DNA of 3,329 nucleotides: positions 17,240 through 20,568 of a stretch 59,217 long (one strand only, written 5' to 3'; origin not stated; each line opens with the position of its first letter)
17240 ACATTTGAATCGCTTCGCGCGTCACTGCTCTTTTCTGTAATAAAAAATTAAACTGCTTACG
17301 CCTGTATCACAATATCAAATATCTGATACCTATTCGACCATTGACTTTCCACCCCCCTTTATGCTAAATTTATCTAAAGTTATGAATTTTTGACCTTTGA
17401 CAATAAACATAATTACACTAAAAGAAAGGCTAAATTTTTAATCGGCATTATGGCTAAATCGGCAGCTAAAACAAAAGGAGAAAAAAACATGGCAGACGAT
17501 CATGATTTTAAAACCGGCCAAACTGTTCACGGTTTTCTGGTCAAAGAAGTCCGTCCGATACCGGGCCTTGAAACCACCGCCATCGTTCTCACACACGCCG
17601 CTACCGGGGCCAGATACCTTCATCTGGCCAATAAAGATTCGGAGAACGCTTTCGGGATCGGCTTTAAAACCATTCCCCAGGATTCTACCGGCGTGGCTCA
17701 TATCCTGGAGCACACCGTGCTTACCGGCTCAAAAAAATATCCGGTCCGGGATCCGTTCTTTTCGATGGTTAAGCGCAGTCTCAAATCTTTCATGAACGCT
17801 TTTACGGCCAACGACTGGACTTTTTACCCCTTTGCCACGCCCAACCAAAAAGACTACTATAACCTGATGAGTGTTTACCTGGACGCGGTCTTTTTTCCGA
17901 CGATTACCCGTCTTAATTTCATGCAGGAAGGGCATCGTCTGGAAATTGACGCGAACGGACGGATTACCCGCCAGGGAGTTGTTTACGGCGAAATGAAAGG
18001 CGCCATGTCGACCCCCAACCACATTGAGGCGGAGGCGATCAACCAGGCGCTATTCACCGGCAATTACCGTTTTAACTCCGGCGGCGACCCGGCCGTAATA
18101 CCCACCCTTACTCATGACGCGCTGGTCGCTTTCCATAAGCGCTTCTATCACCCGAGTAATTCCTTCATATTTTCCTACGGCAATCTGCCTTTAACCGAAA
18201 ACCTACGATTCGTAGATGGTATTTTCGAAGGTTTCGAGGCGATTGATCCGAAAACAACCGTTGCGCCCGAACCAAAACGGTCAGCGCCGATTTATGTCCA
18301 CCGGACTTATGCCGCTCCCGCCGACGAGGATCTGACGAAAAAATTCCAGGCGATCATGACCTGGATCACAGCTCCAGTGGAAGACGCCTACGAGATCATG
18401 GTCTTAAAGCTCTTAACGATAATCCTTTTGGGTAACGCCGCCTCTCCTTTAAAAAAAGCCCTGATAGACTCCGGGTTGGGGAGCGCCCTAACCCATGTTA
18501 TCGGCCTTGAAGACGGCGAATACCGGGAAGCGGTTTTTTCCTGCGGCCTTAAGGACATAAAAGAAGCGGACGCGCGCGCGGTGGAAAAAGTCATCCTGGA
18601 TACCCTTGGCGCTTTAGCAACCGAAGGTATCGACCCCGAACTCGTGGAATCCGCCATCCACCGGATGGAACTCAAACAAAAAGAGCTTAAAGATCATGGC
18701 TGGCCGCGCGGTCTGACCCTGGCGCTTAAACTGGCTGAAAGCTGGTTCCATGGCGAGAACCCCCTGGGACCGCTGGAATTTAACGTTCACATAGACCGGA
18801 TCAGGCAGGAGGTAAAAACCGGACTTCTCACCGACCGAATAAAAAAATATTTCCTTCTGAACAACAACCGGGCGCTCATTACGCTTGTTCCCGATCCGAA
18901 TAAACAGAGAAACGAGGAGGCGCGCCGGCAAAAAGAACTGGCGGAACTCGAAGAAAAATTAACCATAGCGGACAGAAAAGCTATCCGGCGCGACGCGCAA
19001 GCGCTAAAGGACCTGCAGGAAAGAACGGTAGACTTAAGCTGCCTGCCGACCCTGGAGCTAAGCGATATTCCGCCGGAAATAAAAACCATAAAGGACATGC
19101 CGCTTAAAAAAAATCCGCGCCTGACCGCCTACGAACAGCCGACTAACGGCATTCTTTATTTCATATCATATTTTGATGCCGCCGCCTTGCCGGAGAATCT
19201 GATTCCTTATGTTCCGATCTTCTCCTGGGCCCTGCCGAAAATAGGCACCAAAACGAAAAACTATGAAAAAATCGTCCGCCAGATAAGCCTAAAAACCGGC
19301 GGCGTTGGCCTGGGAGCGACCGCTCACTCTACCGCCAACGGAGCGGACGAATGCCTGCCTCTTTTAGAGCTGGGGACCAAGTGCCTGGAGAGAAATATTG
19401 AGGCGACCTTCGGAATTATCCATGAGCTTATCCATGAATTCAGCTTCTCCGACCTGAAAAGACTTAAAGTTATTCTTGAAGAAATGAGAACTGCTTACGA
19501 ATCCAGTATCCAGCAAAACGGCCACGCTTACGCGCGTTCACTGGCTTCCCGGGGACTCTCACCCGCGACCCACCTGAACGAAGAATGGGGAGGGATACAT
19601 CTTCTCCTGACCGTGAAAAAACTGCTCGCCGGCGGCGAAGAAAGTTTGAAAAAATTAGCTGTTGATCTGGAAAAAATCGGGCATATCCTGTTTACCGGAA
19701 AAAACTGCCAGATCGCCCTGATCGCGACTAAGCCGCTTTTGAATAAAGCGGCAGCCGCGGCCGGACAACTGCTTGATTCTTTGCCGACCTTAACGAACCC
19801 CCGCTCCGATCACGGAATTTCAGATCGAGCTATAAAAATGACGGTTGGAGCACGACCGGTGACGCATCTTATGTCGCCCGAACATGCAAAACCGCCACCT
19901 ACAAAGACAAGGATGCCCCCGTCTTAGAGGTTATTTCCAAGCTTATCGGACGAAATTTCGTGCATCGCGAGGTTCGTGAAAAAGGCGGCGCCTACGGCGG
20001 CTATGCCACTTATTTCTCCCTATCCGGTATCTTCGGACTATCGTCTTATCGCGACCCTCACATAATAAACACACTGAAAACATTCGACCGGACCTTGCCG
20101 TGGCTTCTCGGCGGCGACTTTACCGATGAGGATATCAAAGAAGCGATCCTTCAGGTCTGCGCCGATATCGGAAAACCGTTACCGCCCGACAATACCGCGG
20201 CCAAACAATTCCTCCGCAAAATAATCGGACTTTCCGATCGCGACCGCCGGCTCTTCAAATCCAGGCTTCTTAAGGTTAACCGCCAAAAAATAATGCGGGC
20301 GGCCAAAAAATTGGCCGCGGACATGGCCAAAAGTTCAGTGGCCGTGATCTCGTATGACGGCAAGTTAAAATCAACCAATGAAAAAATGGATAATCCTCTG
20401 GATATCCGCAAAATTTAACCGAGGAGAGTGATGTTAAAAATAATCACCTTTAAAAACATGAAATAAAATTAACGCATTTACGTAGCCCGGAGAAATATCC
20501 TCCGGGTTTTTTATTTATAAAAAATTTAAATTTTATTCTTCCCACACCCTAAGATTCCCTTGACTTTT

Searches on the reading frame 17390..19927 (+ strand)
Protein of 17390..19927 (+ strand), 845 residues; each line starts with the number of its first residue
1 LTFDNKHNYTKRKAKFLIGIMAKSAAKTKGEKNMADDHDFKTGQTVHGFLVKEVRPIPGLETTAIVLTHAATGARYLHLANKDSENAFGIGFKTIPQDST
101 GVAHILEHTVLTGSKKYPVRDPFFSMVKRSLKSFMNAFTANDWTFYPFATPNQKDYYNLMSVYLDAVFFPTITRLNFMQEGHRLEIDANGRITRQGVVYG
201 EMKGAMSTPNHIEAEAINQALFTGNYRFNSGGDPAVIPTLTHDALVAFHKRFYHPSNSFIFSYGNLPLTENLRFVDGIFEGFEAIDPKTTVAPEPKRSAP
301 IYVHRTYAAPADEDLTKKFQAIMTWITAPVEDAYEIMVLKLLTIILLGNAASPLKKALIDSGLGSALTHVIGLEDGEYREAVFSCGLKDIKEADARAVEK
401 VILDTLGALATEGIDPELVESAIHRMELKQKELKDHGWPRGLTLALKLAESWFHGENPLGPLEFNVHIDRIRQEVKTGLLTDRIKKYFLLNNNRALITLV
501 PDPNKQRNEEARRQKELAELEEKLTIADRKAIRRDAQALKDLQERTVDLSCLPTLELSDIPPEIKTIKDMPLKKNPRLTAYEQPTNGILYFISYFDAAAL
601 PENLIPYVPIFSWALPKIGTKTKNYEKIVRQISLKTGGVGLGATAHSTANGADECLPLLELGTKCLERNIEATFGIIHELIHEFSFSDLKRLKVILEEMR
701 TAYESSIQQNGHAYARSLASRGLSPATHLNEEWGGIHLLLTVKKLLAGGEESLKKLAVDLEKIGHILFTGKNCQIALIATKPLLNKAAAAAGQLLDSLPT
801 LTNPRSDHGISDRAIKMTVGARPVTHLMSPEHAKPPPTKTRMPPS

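Call 8: search_protein_families(library=pfam, proteins=[window:17390-19927:+], max_evalue=0.001)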
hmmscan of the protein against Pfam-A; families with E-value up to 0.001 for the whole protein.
window:17390-19927:+ (845 aa): 3 families
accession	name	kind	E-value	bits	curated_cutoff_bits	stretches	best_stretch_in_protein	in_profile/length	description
PF08367.16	M16C_assoc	-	5.1e-68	229.4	25.3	1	499-745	1-252/252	Peptidase M16C associated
PF05193.26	Peptidase_M16_C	-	5.6e-19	69.1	23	1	240-425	2-180/181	Peptidase M16 inactive domain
PF00675.25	Peptidase_M16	-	1.4e-07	32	22.3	1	96-180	27-108/149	Insulinase (Peptidase family M16)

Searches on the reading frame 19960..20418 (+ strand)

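Call 64: search_protein_families(library=pfam, proteins=[window:19960-20418:+], max_evalue=0.001)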
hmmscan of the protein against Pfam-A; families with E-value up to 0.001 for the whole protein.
window:19960-20418:+ (152 aa): 2 families
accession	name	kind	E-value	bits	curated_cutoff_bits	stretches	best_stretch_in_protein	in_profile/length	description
PF22516.1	PreP_C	-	1.4e-19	70.8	27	1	4-131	45-171/173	PreP C-terminal domain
PF05193.26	Peptidase_M16_C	-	6.8e-05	23.3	23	1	3-65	114-180/181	Peptidase M16 inactive domain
